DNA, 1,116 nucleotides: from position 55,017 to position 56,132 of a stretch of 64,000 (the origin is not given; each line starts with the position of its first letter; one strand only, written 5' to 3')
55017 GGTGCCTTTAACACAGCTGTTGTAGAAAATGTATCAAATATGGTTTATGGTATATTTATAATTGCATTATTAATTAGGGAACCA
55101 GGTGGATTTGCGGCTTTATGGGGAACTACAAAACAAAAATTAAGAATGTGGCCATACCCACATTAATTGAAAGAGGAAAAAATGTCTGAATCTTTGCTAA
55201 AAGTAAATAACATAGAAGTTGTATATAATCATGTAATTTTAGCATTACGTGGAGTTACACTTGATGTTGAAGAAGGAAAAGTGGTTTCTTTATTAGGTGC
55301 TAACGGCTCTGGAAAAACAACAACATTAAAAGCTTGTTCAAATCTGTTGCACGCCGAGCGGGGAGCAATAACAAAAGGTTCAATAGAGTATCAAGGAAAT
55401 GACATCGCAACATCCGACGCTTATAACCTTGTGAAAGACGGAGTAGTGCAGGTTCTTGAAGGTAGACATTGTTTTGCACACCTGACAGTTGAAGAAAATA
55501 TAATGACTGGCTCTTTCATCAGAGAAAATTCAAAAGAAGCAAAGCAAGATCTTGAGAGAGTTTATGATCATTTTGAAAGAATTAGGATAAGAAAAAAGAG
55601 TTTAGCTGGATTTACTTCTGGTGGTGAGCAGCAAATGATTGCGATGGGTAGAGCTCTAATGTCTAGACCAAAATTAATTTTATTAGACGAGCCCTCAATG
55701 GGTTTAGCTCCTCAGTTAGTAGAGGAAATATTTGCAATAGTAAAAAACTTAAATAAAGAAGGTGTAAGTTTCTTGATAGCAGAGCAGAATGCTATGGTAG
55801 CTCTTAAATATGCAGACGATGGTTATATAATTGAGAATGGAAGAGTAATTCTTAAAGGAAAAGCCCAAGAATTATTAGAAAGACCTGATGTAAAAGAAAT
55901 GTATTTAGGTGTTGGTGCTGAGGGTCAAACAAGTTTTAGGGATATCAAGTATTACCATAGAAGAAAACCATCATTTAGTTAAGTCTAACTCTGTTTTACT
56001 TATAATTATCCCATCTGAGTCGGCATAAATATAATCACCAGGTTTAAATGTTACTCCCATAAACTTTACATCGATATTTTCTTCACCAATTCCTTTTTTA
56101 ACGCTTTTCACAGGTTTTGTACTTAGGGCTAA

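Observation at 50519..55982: Liv-type ABC importer with no substrate-binding protein, led by an adenylate-forming-enzyme homolog whose catalytic motifs are degenerate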

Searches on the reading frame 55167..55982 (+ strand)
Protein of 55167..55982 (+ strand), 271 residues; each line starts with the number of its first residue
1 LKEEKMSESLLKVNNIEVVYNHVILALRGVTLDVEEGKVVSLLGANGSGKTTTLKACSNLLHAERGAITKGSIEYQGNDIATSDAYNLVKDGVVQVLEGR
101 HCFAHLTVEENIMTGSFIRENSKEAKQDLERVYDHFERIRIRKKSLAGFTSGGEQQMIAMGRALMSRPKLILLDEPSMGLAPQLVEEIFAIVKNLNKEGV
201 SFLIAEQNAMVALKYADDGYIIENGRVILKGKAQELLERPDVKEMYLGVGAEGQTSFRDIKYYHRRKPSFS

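Call 4: search_protein_families(library=pfam, proteins=[window:55167-55982:+], max_evalue=0.01)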
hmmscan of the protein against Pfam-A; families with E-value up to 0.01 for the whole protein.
window:55167-55982:+ (271 aa): 10 families
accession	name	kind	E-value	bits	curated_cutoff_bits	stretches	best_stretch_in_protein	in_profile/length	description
PF00005.33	ABC_tran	-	2.1e-26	93.6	25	1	27-177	1-136/137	ABC transporter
PF13304.12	AAA_21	-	1.6e-09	38.7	27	2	111-204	200-295/304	AAA domain, putative AbiEii toxin, Type IV TA system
PF25199.1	nSTAND_NTPase5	-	1.7e-05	25.2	34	1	32-65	36-69/145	Novel STAND NTPase 5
PF02463.25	SMC_N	-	3.6e-05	23.7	40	1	38-212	25-203/220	RecF/RecN/SMC N terminal domain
PF13555.12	AAA_29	-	0.00015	21.9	27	1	29-65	14-50/61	P-loop containing region of AAA domain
PF13476.12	AAA_23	-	0.00095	20.3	27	1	28-86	11-64/201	AAA domain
PF13604.12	AAA_30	-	0.0033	17.6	27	0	38-66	19-46/191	AAA domain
PF00437.27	T2SSE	-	0.0052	15.9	24.9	1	44-81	149-188/370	Type II/IV secretion system protein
PF13401.12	AAA_22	-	0.0066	17.2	27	0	38-188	6-104/130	AAA domain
PF13191.12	AAA_16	-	0.0094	16.9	32.6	0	36-100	21-85/167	AAA ATPase domain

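Call 5: search_protein_families(library=ncbifam, proteins=[window:55167-55982:+], max_evalue=0.01)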
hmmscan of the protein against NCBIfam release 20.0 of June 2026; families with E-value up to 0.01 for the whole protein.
window:55167-55982:+ (271 aa): 191 families (the best 25 are shown)
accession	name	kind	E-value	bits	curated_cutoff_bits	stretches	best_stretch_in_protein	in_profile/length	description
NF008626.0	PRK11614.1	equivalog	2.8e-63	213.5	441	1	6-248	1-236/237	high-affinity branched-chain amino acid ABC transporter ATP-binding protein LivF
TIGR03410.1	urea_trans_UrtE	equivalog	3.1e-53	180.6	285.8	1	11-243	1-225/230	urea ABC transporter ATP-binding subunit UrtE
TIGR04406.1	LPS_export_lptB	equivalog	2.9e-44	151.1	240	1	11-248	2-234/239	LPS export ABC transporter ATP-binding protein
TIGR01188.1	drrA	subfamily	2.4e-34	119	312.45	1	24-241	6-216/302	daunorubicin resistance ABC transporter, ATP-binding protein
NF008428.0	PRK11264.1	equivalog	3.6e-32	111.6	406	1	25-241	17-236/250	L-cystine ABC transporter ATP-binding protein TcyN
NF008144.0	PRK10895.1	equivalog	5.4e-32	111.2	381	1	27-249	19-237/241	LPS export ABC transporter ATP-binding protein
TIGR02315.1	ABC_phnC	equivalog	2.9e-31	108.8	266.1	1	10-246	1-242/243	phosphonate ABC transporter ATP-binding protein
NF008338.0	PRK11124.1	equivalog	7.7e-31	107.4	369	1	11-242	3-233/242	arginine ABC transporter ATP-binding protein ArtP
NF008449.1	PRK11300.1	equivalog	1.4e-30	106.4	362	1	6-248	1-253/255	high-affinity branched-chain amino acid ABC transporter ATP-binding protein LivG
NF007027.0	PRK09493.1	equivalog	3.2e-30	105.3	379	1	25-242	15-229/240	glutamine ABC transporter ATP-binding protein GlnQ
TIGR00972.1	3a0107s01c2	equivalog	3.3e-30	105.2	343.2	1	11-243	2-237/248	phosphate ABC transporter ATP-binding protein PstB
TIGR03411.1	urea_trans_UrtD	equivalog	2.7e-28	99.3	304.1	1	10-248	2-241/242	urea ABC transporter ATP-binding protein UrtD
TIGR02673.1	FtsE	equivalog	1.2e-27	97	264.85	1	11-218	2-206/214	cell division ATP-binding protein FtsE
TIGR03864.1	PQQ_ABC_ATP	hypoth_equivalog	2.2e-27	96.1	302.25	1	11-244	2-227/236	ABC transporter, ATP-binding subunit, PQQ-dependent alcohol dehydrogenase system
TIGR03265.1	PhnT2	equivalog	2.5e-27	96.1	457.7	1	9-243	3-229/353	putative 2-aminoethylphosphonate ABC transporter ATP-binding protein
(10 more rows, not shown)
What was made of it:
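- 55182..55982 (+): LivF-type ATPase of 266 aa, counted from the ATG. NCBIfam LivF E 2.8e-63 (call 5).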
